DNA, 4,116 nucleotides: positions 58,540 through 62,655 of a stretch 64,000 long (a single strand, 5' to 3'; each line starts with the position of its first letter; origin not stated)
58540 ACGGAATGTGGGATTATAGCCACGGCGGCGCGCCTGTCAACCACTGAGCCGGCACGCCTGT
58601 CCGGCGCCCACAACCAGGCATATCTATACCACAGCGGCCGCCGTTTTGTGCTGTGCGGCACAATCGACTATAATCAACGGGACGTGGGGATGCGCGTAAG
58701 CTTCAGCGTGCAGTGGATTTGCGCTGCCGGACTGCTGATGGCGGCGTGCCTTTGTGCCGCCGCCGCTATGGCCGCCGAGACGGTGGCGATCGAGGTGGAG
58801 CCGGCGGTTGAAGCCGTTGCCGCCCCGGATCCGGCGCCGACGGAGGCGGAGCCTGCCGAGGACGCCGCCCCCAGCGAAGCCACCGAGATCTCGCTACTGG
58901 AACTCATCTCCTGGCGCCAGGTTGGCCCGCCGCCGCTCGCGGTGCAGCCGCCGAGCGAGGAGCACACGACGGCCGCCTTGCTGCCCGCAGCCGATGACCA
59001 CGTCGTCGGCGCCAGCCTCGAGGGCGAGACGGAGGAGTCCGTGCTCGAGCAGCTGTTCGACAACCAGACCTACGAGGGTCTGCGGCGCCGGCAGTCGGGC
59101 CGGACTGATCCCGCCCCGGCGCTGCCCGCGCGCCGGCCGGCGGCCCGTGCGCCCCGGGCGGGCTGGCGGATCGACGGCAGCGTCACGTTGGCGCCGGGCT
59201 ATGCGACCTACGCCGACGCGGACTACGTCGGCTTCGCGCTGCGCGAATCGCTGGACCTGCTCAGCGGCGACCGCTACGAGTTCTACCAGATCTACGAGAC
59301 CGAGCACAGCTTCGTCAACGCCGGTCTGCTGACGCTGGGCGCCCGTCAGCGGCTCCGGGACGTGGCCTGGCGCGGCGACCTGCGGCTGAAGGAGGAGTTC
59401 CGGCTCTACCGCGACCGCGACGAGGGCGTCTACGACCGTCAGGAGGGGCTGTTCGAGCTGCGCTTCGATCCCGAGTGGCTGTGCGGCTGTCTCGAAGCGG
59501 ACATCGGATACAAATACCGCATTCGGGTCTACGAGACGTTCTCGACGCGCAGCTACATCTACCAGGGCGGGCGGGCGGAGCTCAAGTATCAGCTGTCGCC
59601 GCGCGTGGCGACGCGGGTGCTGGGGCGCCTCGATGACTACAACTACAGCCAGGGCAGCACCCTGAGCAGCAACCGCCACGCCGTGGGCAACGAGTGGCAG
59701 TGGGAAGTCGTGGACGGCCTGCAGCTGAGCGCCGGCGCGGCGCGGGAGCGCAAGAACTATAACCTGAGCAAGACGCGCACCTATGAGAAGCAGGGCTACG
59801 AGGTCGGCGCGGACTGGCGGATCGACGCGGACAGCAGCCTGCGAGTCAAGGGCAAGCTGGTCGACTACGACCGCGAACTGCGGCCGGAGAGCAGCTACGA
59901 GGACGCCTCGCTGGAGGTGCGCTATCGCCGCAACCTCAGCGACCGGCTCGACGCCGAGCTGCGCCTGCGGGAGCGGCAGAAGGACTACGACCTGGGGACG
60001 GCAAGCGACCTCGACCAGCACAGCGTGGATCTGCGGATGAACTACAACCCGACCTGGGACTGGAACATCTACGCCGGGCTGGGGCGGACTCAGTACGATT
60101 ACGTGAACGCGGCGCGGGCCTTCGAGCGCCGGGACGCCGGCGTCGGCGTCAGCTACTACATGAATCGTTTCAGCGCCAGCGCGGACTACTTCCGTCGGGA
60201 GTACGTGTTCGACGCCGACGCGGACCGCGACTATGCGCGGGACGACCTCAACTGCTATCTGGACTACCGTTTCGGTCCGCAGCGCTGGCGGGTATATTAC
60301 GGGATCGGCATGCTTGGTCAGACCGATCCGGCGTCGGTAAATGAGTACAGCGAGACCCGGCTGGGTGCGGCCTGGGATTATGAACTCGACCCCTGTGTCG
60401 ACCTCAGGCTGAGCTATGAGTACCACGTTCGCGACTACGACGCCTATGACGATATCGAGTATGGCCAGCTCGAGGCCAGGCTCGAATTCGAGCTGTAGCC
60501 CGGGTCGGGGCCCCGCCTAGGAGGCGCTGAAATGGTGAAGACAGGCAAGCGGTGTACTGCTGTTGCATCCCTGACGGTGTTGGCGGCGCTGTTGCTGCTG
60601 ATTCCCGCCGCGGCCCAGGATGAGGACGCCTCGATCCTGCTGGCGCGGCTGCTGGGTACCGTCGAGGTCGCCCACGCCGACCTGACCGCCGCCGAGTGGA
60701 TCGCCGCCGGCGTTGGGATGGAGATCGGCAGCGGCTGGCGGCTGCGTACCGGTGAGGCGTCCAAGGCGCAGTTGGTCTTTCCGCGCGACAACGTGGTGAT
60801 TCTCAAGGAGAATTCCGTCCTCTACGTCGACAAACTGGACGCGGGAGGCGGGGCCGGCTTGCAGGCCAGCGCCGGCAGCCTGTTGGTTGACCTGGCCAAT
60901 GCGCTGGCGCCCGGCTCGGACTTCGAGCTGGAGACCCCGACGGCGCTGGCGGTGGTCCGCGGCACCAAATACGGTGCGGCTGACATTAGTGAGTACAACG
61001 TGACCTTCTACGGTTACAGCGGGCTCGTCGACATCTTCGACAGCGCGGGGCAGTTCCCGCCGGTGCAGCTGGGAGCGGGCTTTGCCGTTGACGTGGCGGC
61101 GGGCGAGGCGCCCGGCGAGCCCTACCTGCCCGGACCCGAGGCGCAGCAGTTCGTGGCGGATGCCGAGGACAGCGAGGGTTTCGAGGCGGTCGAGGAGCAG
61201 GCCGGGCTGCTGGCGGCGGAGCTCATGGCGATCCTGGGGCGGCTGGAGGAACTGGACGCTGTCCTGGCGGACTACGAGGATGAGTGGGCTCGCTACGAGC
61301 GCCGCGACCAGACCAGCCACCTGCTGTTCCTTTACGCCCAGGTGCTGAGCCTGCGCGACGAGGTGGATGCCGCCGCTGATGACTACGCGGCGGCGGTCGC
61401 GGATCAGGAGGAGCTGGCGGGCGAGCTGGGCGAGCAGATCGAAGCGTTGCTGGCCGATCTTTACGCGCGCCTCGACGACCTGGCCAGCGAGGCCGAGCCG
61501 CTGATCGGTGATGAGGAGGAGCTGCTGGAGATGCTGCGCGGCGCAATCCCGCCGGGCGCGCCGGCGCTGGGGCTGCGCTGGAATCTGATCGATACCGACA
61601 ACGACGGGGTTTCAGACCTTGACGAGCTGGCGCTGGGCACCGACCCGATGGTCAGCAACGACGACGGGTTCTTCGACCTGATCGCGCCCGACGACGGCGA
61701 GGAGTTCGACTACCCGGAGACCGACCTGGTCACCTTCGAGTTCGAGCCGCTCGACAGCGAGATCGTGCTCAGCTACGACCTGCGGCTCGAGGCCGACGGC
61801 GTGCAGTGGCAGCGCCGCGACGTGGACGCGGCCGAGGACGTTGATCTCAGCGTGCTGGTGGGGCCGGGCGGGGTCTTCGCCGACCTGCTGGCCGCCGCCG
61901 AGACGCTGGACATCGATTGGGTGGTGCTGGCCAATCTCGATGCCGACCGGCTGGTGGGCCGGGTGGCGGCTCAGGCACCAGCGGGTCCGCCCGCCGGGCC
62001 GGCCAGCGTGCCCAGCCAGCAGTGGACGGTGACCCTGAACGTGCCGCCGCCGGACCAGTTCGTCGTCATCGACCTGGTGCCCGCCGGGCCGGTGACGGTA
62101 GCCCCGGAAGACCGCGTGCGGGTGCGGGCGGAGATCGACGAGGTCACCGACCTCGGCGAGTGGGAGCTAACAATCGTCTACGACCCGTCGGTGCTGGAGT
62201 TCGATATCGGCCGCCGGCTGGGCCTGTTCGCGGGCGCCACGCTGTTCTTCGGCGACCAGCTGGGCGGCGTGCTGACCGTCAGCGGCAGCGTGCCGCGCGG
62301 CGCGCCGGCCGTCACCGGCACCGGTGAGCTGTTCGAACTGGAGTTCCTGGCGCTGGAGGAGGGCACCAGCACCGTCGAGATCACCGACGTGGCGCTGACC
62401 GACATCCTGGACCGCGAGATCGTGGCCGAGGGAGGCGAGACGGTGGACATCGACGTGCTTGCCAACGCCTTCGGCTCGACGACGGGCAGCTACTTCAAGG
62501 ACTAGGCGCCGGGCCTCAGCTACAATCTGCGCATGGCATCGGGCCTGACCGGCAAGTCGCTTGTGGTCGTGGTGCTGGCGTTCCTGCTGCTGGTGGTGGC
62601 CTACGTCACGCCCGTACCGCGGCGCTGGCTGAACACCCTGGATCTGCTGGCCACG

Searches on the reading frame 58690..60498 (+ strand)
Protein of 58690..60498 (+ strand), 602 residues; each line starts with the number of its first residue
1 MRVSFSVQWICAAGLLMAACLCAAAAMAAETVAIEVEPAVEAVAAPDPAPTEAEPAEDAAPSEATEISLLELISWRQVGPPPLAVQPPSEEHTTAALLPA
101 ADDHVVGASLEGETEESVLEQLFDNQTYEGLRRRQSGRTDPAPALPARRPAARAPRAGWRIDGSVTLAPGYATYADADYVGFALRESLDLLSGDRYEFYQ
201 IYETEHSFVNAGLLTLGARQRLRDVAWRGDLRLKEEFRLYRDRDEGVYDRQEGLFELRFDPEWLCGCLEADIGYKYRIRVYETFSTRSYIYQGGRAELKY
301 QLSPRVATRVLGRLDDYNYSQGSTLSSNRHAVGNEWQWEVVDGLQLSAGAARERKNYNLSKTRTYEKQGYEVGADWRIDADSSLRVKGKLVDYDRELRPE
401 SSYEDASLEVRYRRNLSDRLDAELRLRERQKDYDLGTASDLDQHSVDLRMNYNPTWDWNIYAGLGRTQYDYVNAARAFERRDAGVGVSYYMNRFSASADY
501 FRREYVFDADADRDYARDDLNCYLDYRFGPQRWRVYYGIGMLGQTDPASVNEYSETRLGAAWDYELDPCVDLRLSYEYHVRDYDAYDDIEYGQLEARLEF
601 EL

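Call 47: search_protein_families(library=pfam, proteins=[window:58690-60498:+], max_evalue=0.05)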
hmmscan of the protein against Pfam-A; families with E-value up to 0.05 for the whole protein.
window:58690-60498:+ (602 aa): 3 families
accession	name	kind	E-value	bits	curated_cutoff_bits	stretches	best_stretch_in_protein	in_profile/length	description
PF13609.12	Porin_4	-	1.6e-05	25.3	27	1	434-578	173-304/310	Gram-negative porin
PF11854.14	MtrB_PioB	-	0.00031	19.9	23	0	362-433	331-402/635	Putative outer membrane beta-barrel porin, MtrB/PioB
PF10677.15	DUF2490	-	0.012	15.8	29.8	1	414-588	15-184/186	Protein of unknown function (DUF2490)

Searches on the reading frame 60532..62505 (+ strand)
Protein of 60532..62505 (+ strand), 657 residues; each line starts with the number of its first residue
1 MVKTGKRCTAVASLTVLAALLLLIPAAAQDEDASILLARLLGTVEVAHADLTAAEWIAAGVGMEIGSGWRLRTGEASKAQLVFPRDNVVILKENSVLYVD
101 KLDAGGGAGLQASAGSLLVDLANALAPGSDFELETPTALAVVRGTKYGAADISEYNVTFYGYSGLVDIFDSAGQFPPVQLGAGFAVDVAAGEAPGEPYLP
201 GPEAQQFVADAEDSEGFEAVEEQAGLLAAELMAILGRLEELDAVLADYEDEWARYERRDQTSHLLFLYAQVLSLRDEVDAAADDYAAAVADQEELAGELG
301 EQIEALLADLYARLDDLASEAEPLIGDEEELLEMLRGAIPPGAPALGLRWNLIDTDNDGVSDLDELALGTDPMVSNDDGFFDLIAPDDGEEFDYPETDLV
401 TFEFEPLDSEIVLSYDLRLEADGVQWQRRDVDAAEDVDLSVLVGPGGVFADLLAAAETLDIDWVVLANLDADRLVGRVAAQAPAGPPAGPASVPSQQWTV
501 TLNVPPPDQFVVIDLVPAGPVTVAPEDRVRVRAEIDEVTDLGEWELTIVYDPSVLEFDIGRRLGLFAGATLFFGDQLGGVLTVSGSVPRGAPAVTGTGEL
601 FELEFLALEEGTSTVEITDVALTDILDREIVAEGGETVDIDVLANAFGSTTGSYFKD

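Call 29: search_protein_families(library=ncbifam, proteins=[window:60532-62505:+], max_evalue=0.1)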
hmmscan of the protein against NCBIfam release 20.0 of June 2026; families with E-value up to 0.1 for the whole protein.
window:60532-62505:+ (657 aa): 4 families
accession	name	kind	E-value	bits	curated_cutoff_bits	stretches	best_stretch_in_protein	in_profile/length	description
NF047849.1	Lsa33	exception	2.5e-07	30.2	420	1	66-149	58-146/310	surface adhesin Lsa33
NF033165.1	lipo_LipL45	exception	8.4e-06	25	350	1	26-147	31-152/391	lipoprotein LipL45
NF047876.1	Lsa19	exception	0.00088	19.1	250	1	107-191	75-158/182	adhesin Lsa19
TIGR02792.1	PCA_ligA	equivalog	0.042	14.2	108.6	0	525-578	31-80/117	protocatechuate 4,5-dioxygenase subunit alpha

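Call 47: search_protein_families(library=pfam, proteins=[window:60532-62505:+], max_evalue=0.05)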
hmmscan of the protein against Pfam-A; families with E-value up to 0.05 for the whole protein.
window:60532-62505:+ (657 aa): 3 families
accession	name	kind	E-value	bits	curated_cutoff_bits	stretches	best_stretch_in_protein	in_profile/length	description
PF04773.18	FecR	-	1.1e-07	32.7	24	1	70-149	2-80/97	FecR protein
PF18884.5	TSP3_bac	-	1.6e-06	28.3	25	1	354-373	1-20/22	Bacterial TSP3 repeat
PF00963.24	Cohesin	-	6.5e-06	26.8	24.1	1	520-620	7-117/139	Cohesin domain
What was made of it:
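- On Cohesin (Pfam PF00963): ORF 60532-62505 scores 26.8 bits and passes (call 47).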
